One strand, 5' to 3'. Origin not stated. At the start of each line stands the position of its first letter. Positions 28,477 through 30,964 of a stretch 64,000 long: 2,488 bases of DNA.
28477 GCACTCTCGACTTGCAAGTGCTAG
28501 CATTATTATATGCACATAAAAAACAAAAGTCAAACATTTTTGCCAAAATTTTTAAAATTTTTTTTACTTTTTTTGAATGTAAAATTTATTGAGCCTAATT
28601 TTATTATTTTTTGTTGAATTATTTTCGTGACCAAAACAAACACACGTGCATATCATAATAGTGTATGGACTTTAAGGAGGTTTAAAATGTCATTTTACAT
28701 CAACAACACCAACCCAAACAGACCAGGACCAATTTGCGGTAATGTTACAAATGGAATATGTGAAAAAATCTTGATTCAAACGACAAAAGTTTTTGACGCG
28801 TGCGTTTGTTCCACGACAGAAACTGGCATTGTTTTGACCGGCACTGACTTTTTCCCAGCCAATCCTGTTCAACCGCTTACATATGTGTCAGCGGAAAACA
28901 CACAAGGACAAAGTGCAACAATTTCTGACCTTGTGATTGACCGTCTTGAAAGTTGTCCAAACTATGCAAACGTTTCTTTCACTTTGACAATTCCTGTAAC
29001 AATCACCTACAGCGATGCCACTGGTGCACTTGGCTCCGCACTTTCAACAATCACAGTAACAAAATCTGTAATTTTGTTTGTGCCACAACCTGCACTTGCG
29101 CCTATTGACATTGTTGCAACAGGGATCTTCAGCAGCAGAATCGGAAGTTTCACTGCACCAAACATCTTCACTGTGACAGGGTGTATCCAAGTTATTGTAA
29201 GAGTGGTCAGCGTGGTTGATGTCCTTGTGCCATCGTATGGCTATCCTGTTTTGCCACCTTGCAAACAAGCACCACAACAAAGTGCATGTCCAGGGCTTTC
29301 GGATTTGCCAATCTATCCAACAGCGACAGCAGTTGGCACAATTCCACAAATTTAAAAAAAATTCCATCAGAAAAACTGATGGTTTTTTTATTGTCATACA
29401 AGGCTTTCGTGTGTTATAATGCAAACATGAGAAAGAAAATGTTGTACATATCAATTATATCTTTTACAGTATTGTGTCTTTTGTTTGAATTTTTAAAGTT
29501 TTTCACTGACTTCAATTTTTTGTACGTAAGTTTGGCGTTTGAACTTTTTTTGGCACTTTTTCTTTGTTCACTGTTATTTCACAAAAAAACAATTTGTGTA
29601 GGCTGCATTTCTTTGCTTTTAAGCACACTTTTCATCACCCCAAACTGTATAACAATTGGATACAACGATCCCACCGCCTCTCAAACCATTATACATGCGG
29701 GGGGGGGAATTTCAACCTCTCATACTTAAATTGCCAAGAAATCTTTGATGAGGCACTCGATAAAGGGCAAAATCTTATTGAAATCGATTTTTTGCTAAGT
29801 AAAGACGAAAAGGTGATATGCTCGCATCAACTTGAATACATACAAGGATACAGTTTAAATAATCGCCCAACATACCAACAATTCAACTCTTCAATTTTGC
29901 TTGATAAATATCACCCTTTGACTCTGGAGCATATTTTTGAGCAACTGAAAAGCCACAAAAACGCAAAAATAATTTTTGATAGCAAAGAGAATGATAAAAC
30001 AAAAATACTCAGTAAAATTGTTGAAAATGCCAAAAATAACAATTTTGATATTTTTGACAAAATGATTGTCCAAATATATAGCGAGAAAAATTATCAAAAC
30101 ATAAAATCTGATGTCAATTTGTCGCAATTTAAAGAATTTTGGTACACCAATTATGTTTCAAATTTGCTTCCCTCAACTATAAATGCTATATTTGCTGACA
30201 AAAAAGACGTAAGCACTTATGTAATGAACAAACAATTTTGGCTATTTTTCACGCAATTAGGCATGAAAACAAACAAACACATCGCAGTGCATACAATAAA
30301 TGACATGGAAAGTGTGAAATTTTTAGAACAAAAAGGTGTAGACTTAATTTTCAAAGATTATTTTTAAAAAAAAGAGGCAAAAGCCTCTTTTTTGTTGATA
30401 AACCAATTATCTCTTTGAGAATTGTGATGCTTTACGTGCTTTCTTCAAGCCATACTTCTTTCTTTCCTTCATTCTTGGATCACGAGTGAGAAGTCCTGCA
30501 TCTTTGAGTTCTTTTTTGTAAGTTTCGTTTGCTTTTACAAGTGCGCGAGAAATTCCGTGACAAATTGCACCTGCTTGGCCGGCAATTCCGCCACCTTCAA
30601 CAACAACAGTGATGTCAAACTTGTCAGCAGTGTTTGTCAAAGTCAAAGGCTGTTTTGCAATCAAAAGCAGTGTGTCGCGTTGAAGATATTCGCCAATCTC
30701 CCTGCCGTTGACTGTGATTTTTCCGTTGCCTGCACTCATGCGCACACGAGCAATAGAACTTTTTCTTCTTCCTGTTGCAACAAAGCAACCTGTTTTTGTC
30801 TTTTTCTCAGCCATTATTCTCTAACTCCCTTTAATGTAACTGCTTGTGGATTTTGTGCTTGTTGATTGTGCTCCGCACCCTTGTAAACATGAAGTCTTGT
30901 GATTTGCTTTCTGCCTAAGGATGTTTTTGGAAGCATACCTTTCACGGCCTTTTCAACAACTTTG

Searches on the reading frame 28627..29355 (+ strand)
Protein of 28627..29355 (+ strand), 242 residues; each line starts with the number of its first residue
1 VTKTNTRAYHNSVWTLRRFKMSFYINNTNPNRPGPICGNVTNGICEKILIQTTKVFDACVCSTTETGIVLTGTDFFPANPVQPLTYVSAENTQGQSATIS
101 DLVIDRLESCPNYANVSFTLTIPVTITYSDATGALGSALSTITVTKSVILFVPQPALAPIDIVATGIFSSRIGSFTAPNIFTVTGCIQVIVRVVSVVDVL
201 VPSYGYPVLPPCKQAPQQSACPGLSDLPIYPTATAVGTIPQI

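Call 9: search_protein_families(library=pfam, proteins=[window:28627-29355:+], max_evalue=0.1)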
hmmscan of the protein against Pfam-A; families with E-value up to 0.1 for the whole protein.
window:28627-29355:+ (242 aa): 0 families

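Call 10: search_protein_families(library=ncbifam, proteins=[window:28627-29355:+], max_evalue=0.1)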
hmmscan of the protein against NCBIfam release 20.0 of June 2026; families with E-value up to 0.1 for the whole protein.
window:28627-29355:+ (242 aa): 0 families

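Call 43: find_encoding_contigs(protein=window:28687-29355:+, flank=1600, max_places=10)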
Protein window:28687-29355:+ (222 aa): 1 contig read that carries it; 1 place shown.
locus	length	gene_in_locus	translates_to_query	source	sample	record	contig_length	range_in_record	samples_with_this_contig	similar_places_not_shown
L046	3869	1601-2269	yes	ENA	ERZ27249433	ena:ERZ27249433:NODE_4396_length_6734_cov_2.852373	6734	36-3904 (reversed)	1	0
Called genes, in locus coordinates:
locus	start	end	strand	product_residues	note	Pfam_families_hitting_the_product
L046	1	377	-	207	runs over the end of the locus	PF01025:GrpE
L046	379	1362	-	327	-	PF01628:HrcA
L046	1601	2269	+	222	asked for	-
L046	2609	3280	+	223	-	PF03009:GDPD (weak)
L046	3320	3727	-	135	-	PF00380:Ribosomal_S9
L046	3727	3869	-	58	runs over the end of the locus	?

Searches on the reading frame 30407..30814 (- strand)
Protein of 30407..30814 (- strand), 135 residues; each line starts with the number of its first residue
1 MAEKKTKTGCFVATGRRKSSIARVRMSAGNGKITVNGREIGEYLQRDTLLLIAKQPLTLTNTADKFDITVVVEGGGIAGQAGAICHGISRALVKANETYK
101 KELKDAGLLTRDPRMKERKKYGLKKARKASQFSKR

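Call 42: find_encoding_contigs(protein=window:30407-30814:-, flank=1600, max_places=10)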
Protein window:30407-30814:- (135 aa): 2 contigs read that carry it; 2 places shown.
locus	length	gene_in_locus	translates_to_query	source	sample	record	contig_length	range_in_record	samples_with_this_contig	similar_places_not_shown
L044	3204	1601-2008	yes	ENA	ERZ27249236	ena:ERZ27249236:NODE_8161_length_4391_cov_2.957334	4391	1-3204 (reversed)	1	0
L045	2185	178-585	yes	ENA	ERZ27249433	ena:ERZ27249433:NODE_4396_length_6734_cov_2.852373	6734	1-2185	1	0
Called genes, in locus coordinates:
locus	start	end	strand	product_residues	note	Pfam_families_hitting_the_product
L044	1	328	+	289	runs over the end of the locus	PF02645:DegV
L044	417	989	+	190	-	-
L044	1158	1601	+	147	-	PF00572:Ribosomal_L13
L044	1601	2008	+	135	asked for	PF00380:Ribosomal_S9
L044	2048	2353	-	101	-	-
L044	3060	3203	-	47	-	?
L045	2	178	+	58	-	?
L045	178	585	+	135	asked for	PF00380:Ribosomal_S9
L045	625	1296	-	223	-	PF03009:GDPD (weak)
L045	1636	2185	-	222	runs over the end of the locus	-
